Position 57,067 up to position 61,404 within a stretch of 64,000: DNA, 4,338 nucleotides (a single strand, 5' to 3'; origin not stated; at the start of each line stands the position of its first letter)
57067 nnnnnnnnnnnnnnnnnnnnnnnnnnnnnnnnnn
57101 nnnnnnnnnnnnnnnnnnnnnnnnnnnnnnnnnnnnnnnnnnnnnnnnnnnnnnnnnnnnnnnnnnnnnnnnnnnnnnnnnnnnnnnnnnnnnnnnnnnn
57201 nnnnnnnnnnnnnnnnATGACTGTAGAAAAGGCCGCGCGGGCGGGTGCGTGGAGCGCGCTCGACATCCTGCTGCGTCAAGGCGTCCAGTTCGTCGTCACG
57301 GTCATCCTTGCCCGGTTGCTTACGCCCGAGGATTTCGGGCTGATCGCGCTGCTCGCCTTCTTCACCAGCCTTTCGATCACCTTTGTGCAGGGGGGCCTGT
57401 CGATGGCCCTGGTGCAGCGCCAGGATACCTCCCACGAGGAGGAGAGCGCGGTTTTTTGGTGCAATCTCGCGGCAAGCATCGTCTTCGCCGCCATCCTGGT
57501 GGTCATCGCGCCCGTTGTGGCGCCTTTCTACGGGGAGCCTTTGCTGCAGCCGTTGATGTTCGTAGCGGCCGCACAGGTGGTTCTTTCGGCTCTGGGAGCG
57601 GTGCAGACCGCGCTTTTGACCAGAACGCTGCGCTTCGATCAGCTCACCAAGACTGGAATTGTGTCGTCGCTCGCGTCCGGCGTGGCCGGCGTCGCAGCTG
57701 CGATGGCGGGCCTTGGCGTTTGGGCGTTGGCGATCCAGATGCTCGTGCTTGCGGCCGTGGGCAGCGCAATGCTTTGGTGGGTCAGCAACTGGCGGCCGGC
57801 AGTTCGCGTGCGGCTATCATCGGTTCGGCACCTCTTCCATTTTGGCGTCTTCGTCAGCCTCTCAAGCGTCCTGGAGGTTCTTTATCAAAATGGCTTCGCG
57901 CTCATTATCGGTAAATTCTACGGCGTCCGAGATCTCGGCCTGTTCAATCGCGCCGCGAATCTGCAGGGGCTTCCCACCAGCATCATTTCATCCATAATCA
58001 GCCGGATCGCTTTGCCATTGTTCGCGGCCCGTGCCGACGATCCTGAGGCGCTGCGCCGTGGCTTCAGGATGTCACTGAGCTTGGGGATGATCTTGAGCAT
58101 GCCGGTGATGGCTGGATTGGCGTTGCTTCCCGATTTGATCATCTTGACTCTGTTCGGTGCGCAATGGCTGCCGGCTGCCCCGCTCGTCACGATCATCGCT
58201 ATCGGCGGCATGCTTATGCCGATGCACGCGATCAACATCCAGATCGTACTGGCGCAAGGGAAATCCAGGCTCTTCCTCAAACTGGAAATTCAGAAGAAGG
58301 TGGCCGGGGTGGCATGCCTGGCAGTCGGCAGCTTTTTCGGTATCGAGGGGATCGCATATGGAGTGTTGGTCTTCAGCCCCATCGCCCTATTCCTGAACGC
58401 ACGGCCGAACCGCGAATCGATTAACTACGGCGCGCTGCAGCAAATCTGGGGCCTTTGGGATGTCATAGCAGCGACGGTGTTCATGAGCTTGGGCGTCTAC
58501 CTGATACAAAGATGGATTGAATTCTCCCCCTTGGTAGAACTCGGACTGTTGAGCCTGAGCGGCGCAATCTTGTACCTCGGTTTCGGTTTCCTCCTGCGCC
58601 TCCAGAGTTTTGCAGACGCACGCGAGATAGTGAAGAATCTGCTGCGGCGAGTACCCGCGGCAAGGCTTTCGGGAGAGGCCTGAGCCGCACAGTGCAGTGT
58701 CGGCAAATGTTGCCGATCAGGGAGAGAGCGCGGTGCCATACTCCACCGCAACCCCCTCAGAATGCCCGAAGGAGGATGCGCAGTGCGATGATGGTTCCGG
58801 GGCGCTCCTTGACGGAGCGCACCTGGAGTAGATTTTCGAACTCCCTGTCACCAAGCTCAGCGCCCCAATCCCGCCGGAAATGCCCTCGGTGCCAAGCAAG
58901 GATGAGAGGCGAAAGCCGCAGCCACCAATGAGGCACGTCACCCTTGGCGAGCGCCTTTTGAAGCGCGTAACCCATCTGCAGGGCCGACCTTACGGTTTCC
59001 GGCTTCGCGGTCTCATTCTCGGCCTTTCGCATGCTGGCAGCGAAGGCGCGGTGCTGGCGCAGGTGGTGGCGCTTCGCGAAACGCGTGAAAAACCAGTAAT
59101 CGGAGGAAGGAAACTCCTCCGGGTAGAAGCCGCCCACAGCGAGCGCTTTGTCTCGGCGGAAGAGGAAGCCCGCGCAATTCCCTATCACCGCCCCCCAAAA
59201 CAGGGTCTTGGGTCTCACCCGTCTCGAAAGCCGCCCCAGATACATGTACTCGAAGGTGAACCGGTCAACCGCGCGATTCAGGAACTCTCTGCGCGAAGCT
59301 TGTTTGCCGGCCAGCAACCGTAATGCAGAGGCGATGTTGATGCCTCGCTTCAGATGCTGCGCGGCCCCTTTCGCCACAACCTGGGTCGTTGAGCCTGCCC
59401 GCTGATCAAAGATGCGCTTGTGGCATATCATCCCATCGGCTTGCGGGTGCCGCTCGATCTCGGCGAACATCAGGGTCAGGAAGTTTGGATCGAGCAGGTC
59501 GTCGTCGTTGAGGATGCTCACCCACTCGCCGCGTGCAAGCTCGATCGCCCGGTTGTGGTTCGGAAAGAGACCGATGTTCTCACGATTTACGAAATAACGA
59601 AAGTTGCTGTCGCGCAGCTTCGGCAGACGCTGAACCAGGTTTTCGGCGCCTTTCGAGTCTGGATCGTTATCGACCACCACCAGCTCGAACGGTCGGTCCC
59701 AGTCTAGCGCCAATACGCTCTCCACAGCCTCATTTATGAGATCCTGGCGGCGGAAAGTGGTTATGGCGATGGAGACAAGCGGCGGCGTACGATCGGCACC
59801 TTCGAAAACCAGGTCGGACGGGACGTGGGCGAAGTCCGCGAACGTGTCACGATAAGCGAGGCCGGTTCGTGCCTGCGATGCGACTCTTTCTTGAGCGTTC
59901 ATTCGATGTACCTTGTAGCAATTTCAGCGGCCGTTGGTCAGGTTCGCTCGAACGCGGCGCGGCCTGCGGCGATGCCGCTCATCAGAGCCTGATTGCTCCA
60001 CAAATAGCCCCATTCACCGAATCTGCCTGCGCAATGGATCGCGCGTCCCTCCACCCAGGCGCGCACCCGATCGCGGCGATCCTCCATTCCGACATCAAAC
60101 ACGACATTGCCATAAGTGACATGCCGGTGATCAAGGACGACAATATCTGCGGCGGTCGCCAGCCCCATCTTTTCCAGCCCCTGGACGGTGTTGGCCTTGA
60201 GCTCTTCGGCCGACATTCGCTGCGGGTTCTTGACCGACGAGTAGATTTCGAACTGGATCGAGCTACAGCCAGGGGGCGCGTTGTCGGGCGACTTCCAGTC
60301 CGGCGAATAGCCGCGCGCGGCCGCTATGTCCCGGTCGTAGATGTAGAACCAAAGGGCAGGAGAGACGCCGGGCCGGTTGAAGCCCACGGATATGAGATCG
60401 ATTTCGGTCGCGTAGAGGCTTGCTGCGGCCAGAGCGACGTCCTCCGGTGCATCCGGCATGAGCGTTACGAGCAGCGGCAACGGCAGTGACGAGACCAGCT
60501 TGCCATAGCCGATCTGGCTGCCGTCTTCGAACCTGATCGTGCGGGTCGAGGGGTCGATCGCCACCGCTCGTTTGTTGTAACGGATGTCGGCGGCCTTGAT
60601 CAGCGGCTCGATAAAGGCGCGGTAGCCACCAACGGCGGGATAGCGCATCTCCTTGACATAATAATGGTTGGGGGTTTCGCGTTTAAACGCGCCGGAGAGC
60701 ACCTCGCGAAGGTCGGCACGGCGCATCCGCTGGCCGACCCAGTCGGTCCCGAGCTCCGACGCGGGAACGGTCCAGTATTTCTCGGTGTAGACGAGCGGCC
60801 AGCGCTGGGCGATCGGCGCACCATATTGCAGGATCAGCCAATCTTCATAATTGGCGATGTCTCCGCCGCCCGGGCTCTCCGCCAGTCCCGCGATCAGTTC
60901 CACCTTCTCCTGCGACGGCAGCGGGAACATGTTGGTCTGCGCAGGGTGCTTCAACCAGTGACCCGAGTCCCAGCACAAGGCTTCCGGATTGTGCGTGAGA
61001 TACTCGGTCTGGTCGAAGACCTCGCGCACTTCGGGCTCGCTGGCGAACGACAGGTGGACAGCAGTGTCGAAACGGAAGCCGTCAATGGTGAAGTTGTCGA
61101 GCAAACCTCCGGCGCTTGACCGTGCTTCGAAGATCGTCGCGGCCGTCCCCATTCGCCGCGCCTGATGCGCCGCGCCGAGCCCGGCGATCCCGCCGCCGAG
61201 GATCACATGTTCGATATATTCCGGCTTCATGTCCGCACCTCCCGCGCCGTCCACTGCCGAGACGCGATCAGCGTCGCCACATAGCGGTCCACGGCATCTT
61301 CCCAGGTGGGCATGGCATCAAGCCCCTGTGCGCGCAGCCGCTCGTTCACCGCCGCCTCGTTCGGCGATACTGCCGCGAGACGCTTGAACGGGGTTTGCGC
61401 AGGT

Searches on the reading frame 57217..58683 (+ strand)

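Call 8: search_protein_families(library=pfam, proteins=[window:57217-58683:+], max_evalue=0.001)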
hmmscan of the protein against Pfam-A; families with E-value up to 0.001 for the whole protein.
window:57217-58683:+ (488 aa): 2 families
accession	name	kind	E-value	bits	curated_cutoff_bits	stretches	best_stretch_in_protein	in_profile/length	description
PF13440.11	Polysacc_synt_3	-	2e-86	290.3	23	1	30-322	1-293/293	Polysaccharide biosynthesis protein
PF01943.22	Polysacc_synt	-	2.6e-36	125.9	28.2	1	10-270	5-271/274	Polysaccharide biosynthesis protein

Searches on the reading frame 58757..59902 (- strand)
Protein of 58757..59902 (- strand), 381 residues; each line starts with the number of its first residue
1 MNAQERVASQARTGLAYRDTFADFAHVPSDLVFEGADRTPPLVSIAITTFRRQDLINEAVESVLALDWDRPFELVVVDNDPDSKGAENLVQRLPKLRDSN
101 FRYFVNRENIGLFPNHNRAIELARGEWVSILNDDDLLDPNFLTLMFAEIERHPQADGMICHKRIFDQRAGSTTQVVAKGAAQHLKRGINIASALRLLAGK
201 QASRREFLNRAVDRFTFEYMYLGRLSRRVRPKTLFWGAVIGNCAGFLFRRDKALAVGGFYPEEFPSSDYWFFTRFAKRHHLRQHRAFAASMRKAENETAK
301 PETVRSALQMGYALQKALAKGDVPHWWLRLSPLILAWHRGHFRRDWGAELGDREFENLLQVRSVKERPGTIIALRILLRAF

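Call 8: search_protein_families(library=pfam, proteins=[window:58757-59902:-], max_evalue=0.001)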
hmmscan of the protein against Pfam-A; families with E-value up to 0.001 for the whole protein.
window:58757-59902:- (381 aa): 2 families
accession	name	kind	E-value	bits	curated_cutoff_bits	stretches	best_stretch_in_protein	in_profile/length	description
PF00535.33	Glycos_transf_2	-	4.8e-20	72.6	23.3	1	44-155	1-109/168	Glycosyl transferase family 2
PF13641.12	Glyco_tranf_2_3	-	1.6e-13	51.6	27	1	40-298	1-216/230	Glycosyltransferase like family 2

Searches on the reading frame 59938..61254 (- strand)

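Call 8: search_protein_families(library=pfam, proteins=[window:59938-61254:-], max_evalue=0.001)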
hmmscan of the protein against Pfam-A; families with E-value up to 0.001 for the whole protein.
window:59938-61254:- (438 aa): 4 families
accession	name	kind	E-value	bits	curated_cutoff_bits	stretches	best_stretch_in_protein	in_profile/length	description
PF13450.12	NAD_binding_8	-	3.1e-13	50.2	21.9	1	18-82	1-67/68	NAD(P)-binding Rossmann-like domain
PF01593.30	Amino_oxidase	-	9.1e-13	48.7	19.8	1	23-430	1-438/443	Flavin containing amine oxidoreductase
PF12831.13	FAD_oxidored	-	3.8e-05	23.6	27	1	17-52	3-38/416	FAD dependent oxidoreductase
PF01262.27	AlaDh_PNT_C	-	0.00014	21.8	23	1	16-48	31-63/214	Alanine dehydrogenase/PNT, C-terminal domain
